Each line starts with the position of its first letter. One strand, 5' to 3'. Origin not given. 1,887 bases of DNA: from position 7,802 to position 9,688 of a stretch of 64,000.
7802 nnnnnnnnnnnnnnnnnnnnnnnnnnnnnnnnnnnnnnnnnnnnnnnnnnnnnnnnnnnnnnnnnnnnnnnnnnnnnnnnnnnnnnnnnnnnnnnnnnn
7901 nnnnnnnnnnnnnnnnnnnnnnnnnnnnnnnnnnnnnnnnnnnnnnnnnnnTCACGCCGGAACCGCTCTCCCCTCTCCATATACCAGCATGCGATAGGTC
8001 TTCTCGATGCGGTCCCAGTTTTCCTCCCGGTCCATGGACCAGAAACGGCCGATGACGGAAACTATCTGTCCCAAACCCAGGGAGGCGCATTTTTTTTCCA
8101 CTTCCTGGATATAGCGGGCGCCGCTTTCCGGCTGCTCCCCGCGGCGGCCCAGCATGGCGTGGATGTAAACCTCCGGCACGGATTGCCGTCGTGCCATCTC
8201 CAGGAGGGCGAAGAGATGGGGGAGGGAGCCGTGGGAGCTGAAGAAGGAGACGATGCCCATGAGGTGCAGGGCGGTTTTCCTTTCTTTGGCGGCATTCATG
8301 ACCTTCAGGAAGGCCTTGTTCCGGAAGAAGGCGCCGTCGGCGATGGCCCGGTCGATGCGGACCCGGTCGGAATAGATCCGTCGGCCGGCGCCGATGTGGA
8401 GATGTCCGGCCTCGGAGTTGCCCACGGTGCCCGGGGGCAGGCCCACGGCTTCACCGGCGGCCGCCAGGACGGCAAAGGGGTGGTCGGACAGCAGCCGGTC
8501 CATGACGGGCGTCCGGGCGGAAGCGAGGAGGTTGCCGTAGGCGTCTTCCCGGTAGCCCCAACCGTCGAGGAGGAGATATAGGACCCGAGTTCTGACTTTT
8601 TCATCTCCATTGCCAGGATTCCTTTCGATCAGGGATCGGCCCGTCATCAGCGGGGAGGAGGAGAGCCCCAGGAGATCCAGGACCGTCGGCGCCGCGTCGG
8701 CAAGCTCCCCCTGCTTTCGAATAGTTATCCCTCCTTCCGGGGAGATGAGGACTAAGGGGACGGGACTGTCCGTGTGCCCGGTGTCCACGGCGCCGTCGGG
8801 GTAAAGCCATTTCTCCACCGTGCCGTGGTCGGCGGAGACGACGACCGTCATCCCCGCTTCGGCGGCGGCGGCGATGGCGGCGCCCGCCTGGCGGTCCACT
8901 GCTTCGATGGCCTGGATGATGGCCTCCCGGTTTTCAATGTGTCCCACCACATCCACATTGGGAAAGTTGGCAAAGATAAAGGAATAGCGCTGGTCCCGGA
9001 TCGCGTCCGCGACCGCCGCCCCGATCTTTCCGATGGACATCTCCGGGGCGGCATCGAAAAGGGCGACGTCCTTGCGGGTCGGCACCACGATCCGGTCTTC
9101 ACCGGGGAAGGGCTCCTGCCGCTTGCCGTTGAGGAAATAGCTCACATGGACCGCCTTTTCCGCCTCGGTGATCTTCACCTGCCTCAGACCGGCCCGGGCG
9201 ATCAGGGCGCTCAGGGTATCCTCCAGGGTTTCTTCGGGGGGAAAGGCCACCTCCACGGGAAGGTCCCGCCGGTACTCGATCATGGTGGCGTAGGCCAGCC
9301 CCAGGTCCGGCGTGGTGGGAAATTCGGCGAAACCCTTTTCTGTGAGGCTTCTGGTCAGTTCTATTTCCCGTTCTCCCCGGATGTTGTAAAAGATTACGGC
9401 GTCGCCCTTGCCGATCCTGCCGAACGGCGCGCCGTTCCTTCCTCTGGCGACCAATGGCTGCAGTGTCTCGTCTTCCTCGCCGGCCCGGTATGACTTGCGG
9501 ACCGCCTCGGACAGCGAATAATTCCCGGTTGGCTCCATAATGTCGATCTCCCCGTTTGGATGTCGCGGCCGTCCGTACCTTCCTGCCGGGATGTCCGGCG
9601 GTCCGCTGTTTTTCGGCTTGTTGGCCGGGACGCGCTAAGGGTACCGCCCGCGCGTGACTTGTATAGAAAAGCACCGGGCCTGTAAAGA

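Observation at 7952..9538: Circularly permuted cofactor-independent phosphoglycerate mutase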

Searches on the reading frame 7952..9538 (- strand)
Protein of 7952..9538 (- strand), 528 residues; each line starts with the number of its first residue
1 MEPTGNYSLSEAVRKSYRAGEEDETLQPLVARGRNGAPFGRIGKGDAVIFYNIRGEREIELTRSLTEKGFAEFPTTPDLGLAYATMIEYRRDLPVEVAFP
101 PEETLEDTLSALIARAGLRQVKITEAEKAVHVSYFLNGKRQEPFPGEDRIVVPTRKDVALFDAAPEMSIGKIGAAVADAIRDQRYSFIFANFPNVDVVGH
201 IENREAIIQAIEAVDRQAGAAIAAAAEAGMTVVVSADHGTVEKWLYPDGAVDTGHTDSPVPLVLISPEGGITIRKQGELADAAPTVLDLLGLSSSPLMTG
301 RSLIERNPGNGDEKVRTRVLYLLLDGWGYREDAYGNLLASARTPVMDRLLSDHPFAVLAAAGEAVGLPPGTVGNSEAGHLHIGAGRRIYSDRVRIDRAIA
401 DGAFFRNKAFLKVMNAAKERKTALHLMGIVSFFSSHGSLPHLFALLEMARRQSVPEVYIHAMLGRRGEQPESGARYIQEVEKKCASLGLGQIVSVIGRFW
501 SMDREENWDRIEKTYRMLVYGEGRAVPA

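Call 3: search_protein_families(library=pfam, proteins=[window:7952-9538:-], max_evalue=0.01)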
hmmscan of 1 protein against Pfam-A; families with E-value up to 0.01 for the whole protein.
window:7952-9538:- (528 aa): 3 families
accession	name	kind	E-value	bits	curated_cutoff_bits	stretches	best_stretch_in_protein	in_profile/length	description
PF01676.23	Metalloenzyme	-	1.1e-55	189.3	24.3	2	99-293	62-251/252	Metalloenzyme superfamily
PF06415.18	iPGM_N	-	3.1e-55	187.5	27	2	395-524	1-130/217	BPG-independent PGAM N-terminus (iPGM_N)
PF01663.27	Phosphodiest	-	3.7e-07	30.5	23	1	176-252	149-237/342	Type I phosphodiesterase / nucleotide pyrophosphatase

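Call 4: search_protein_families(library=ncbifam, proteins=[window:7952-9538:-], max_evalue=0.01)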
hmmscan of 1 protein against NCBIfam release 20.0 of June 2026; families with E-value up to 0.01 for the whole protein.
window:7952-9538:- (528 aa): 9 families
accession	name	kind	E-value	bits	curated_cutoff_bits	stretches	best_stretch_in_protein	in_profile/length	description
TIGR01307.1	pgm_bpd_ind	equivalog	1.2e-139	466.1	330.65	2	10-304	214-504/504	2,3-bisphosphoglycerate-independent phosphoglycerate mutase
NF003897.0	PRK05434.1-5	equivalog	1.8e-116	389.7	862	2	10-304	220-511/514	2,3-bisphosphoglycerate-independent phosphoglycerate mutase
TIGR00306.2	apgM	subfamily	9.4e-11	41.3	320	1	175-270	282-370/403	2,3-bisphosphoglycerate-independent phosphoglycerate mutase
NF003104.0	PRK04024.1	equivalog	1.2e-07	30.8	489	1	176-267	287-368/412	2,3-bisphosphoglycerate-independent phosphoglycerate mutase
NF009049.0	PRK12383.1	equivalog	1.4e-06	27.5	254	1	175-306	277-400/408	phosphopentomutase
NF003160.0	PRK04135.1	equivalog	0.00043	19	468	0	183-267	286-359/403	2,3-bisphosphoglycerate-independent phosphoglycerate mutase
NF038358.1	phophono_PhpG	equivalog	0.00069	18.5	545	1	180-267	304-383/417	CMP-5'-phosphonoformate--3-phosphoglycerate phosphonoformyl transferase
NF003242.0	PRK04200.1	equivalog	0.0013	17.6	426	1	178-266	279-359/395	cofactor-independent phosphoglycerate mutase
TIGR02535.1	hyp_Hser_kinase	hypoth_equivalog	0.0024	16.7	446.3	1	178-266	280-361/397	proposed homoserine kinase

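Call 5: search_solved_structures(query=window:7952-9538:-, max_evalue=0.001, show_alignments=2)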
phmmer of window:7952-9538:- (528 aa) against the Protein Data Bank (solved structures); distinct sequences matched with E-value up to 0.001: 11.
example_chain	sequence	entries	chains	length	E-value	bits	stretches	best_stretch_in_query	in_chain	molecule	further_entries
1ejj_A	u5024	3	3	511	2.3e-121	409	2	319-524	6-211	PHOSPHOGLYCERATE MUTASE | 2,3-BISPHOSPHOGLYCERATE-INDEPENDENT PHOSPHOGLYCERATE MUTASE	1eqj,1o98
1o99_A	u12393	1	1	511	6.5e-121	407.5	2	319-524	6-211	2,3-BISPHOSPHOGLYCERATE-INDEPENDENT PHOSPHOGLYCERATE MUTASE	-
2ify_A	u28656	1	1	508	1e-111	377.2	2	321-524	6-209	2,3-bisphosphoglycerate-independent phosphoglycerate mutase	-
7tl8_A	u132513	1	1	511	9.9e-100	337.6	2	321-517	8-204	2,3-bisphosphoglycerate-independent phosphoglycerate mutase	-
4my4_A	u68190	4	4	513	1.7e-99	336.9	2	320-517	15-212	2,3-bisphosphoglycerate-independent phosphoglycerate mutase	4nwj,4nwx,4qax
5kgl_A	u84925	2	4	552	1.8e-94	320.3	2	313-524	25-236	2,3-bisphosphoglycerate-independent phosphoglycerate mutase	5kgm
5kgn_A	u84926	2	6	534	1.8e-94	320.3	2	313-524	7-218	2,3-bisphosphoglycerate-independent phosphoglycerate mutase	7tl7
7knf_A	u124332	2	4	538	1.9e-94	320.2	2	313-524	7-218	2,3-bisphosphoglycerate-independent phosphoglycerate mutase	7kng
5vpu_A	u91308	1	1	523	9.5e-93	314.6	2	11-305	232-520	2,3-bisphosphoglycerate-independent phosphoglycerate mutase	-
3nvl_A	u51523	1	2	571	1.4e-54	188.7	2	19-246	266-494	2,3-bisphosphoglycerate-independent phosphoglycerate mutase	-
3igy_B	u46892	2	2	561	4e-48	167.4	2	23-246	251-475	Cofactor-independent phosphoglycerate mutase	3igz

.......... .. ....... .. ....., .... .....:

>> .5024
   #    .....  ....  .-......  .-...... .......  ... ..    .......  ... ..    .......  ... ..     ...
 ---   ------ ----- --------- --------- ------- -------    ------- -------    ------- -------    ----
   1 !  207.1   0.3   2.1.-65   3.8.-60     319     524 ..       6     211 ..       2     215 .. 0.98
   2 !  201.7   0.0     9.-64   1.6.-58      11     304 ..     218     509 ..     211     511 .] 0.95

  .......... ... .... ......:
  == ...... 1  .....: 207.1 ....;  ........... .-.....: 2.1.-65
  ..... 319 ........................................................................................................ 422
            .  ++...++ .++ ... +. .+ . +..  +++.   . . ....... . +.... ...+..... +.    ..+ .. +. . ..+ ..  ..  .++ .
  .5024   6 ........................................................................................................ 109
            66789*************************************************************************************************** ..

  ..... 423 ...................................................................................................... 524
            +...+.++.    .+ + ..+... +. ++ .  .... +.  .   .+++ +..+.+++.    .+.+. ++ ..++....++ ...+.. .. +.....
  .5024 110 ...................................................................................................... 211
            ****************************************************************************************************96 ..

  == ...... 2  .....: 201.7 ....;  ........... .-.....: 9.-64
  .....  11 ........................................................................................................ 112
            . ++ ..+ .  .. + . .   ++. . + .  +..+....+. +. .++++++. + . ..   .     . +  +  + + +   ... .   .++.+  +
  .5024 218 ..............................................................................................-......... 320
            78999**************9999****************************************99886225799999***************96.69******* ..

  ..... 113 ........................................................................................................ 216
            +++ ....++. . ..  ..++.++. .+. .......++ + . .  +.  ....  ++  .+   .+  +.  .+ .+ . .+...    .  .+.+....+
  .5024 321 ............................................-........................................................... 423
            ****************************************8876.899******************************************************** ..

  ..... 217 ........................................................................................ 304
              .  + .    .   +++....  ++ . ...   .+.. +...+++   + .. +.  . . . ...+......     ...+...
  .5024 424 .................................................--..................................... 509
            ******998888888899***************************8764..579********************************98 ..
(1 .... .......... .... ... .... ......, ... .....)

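Call 6: find_homologous_proteins(query=window:7952-9538:-, max_evalue=1e-10)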
Query window:7952-9538:- (528 aa): 3776 proteins with E <= 1e-10 among 8000 candidates; the best 120 are listed.
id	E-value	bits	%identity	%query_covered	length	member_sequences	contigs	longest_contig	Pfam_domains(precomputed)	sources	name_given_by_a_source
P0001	0.0e+0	1097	93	100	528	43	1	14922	PF06415.19,PF01676.24,PF01663.28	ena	-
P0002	0.0e+0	1055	88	100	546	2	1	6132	PF06415.19,PF01676.24,PF01663.28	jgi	-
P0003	6.5e-298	1006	80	100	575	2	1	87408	PF06415.19,PF01676.24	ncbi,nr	ncbi:MAG: alkaline phosphatase family protein [Pseudomonadota bacterium]|nr:alkaline phosphatase fam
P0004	3.8e-294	994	84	100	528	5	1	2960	PF06415.19,PF01676.24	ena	-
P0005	1.6e-279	946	80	59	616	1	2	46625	PF06415.19,PF01676.24,PF01663.28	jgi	-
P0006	4.6e-278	941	76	100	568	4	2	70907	PF06415.19,PF01676.24,PF01663.28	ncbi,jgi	-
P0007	2.5e-274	929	75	100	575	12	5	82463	PF06415.19,PF01676.24,PF01663.28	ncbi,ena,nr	ncbi:MAG TPA: alkaline phosphatase family protein [Syntrophales bacterium]|nr:alkaline phosphatase f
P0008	1.3e-234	798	68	98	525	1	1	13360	PF06415.19,PF01676.24,PF01663.28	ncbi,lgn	-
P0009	2.3e-234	797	69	99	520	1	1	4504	PF06415.19,PF01676.24,PF01663.28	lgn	-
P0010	6.1e-234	795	69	98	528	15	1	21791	PF06415.19,PF01676.24,PF01663.28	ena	-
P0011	2.7e-233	793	70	98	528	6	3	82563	PF06415.19,PF01676.24,PF01663.28,PF00884.29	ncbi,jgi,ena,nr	ncbi:MAG TPA: alkaline phosphatase family protein [Syntrophales bacterium]|nr:alkaline phosphatase f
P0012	3.1e-233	793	68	100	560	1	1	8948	PF06415.19,PF01676.24,PF01663.28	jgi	jgi:2,3-bisphosphoglycerate-independent phosphoglycerate mutase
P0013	3.3e-233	793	68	99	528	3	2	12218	PF06415.19,PF01676.24,PF01663.28,PF00884.29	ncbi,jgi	jgi:2,3-bisphosphoglycerate-independent phosphoglycerate mutase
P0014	1.3e-231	788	68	98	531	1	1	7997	PF06415.19,PF01676.24,PF01663.28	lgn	-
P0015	1.7e-231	787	66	100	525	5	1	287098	PF06415.19,PF01676.24,PF01663.28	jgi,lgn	-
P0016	1.8e-231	787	67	98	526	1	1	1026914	PF06415.19,PF01676.24,PF01663.28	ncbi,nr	ncbi:MAG: phosphoglycerate mutase (2,3-diphosphoglycerate-independent) [Syntrophaceae bacterium]|nr:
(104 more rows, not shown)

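Call 12: find_encoding_contigs(protein=P0016, flank=10000, max_places=3)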
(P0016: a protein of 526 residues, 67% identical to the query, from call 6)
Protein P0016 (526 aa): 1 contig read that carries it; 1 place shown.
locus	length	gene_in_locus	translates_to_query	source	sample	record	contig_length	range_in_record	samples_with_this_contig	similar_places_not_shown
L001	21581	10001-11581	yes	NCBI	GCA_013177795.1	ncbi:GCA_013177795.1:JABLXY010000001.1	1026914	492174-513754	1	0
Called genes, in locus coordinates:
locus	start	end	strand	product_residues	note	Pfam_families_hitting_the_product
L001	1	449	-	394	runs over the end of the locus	PF00162:PGK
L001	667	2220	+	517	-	PF01039:Carboxyl_trans, PF03255:ACCA (weak)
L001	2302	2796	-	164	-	-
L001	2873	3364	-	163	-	PF02542:YgbB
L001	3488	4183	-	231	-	PF01128:IspD, PF12804:NTP_transf_3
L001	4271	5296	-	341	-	PF27675:YCF81_N, PF01850:PIN, PF01938:TRAM (weak)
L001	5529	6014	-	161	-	PF02559:CarD_TRCF_RID, PF21095:CarD_C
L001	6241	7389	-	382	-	PF04055:Radical_SAM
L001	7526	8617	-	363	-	PF01476:LysM, PF01551:Peptidase_M23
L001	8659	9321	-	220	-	PF01135:PCMT, PF13649:Methyltransf_25 (faint)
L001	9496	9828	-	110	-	-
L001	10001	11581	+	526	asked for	PF01676:Metalloenzyme, PF06415:iPGM_N, PF01663:Phosphodiest, PF01676:Metalloenzyme, PF06415:iPGM_N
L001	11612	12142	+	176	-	PF01661:Macro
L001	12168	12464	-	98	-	-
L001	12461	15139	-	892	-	PF00690:Cation_ATPase_N, PF00122:E1-E2_ATPase, PF00702:Hydrolase, PF13246:Cation_ATPase, PF12710:HAD (weak), PF08282:Hydrolase_3 (faint), PF00689:Cation_ATPase_C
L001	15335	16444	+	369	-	PF05222:AlaDh_PNT_N, PF01262:AlaDh_PNT_C, PF01488:Shikimate_DH (weak)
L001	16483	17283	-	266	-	-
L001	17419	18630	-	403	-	PF01458:SUFBD_core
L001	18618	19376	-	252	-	PF00005:ABC_tran, PF13304:AAA_21 (faint)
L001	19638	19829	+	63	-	PF12837:Fer4_6 (weak), PF00037:Fer4 (weak), PF13459:Fer4_15, PF13370:Fer4_13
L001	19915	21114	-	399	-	PF02073:Peptidase_M29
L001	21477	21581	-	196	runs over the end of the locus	PF02887:PK_C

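Call 16: search_protein_representatives(protein=window:7952-9538:-)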
Query: 528 residues. Proteins with E-value up to 0.001 (for the whole library): 11240; up to 1e-10: 6429; up to 1e-30: 1905. The best 150 are listed.
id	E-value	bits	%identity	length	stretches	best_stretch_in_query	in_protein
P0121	3.4e-177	606.4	53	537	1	6-525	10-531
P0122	3.0e-138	478.0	59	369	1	161-526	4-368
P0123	1.1e-125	436.5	45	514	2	314-524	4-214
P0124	1.9e-114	399.4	43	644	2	11-305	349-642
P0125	1.1e-111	390.4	42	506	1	11-505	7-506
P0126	1.6e-110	386.4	42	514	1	11-521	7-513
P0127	1.2e-109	383.7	41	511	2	11-306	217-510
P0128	2.3e-109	382.7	39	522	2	10-304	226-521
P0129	3.1e-109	382.2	39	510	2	10-305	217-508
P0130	6.9e-109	381.1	41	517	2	320-527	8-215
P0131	3.1e-108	378.9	41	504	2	321-523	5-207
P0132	4.1e-108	378.6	39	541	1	9-525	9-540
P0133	8.3e-108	377.5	41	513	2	8-304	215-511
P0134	3.1e-107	375.6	42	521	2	318-525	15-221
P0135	7.7e-107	374.3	41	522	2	7-303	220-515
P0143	9.0e-105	367.5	44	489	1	15-522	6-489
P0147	3.6e-103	362.2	37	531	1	7-523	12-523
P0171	1.1e-98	347.5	37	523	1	8-524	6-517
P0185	6.4e-97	341.6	38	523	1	10-524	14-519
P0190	5.2e-96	338.6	39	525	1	11-524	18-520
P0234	4.7e-91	322.3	40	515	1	10-520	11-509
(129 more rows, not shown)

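Call 18: list_cluster_members(proteins=[P0121, P0125, P0126, P0132, P0143, P0147, P0171, P0185, P0190, P0234])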
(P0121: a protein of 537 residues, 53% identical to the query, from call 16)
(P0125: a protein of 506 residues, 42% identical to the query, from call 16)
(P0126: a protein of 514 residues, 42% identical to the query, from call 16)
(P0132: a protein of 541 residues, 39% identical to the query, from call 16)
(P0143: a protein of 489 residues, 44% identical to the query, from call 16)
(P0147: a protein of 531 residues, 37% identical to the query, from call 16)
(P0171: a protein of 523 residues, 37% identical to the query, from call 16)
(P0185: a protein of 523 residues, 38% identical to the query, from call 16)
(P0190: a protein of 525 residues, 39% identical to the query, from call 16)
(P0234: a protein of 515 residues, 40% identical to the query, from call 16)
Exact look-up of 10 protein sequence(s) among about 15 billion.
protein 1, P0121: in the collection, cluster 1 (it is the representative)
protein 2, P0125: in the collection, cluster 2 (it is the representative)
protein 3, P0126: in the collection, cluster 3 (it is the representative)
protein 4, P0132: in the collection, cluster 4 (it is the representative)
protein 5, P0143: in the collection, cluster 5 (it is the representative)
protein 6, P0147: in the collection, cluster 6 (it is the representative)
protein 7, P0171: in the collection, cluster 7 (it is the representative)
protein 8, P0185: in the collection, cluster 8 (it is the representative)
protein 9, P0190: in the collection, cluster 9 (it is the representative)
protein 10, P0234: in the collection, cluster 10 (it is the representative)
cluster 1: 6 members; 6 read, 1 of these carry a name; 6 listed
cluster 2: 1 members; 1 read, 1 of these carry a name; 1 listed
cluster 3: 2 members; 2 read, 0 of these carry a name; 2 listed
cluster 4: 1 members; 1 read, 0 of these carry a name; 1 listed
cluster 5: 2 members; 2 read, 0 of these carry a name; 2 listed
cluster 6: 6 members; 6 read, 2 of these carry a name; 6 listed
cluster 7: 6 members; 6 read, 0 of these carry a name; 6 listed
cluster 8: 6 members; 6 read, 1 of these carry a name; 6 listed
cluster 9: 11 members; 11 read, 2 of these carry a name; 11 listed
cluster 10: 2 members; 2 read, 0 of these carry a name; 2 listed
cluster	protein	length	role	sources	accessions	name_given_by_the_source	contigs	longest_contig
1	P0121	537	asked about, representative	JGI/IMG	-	-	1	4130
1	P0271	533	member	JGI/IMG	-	2,3-bisphosphoglycerate-independent phosphoglycerate mutase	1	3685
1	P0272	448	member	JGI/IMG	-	-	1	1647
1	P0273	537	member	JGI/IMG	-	-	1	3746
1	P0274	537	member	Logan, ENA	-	-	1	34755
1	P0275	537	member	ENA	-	-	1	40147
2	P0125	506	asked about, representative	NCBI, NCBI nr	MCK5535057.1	phosphoglycerate mutase (2,3-diphosphoglycerate-independent), partial [bacterium] | phosphoglycerate mutase (2,3-diphosphoglycerate-independent) [bacterium]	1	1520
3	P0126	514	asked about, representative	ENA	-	-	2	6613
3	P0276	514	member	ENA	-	-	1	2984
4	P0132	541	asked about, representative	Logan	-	-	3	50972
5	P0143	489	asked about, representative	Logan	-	-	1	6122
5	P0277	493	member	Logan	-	-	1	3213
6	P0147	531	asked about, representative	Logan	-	-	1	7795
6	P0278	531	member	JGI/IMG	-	2,3-bisphosphoglycerate-independent phosphoglycerate mutase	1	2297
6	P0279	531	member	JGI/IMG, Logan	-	2,3-bisphosphoglycerate-independent phosphoglycerate mutase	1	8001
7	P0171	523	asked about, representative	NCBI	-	-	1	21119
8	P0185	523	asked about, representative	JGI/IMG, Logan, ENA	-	-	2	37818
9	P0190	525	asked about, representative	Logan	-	-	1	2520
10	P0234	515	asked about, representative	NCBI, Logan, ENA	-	-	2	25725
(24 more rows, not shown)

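Call 30: predict_structure(alignment_id=A1)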
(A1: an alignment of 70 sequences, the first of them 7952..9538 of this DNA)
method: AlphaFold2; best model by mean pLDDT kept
length: 528 residues; sequences in the alignment: 70
mean_pLDDT: 86.0   pTM: 0.76
mean pLDDT of the five models: 86.0, 85.6, 84.5, 83.8, 83.8
residues with pLDDT >= 90: 307; 70-90: 148; 50-70: 47; < 50: 26
segments of 3 or more residues with pLDDT < 50: 1-4, 311-314, 363-371
pLDDT, mean of each block of 10 residues (from residue 1): 68 91 88 91 97 78 92 91 92 90 85 96 90 87 94 66 74 97 97 89 85 97 96 93 62 70 89 92 95 91 77 67 93 86 96 92 46 73 84 83 96 97 93 64 96 96 66 85 94 90 72 95 91
secondary structure, 60 per line:
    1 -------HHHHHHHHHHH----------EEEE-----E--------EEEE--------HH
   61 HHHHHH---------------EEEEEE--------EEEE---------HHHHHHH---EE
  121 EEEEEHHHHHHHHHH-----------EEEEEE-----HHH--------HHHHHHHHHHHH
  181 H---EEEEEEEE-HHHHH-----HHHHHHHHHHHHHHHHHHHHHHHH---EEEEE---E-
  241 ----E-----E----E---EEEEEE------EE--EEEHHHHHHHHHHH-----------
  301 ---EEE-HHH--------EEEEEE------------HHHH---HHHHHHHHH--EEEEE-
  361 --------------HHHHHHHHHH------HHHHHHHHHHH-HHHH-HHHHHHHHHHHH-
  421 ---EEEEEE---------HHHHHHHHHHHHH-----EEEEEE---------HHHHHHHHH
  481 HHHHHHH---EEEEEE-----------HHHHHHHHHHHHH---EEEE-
elements in order: H8-18 E29-32 E47-50 H59-66 E82-87 E96-99 H109-115 E119-125 H126-135 E147-152 H169-181 E185-192 H194-198 H204-227 E231-235 E260-265 E276-278 H279-289 E304-306 E319-324 H337-340 H344-352 E355-359 H375-384 H391-401 H403-406 H408-419 E424-429 H439-451 E457-462 H472-487 E491-496 H508-520 E524-527
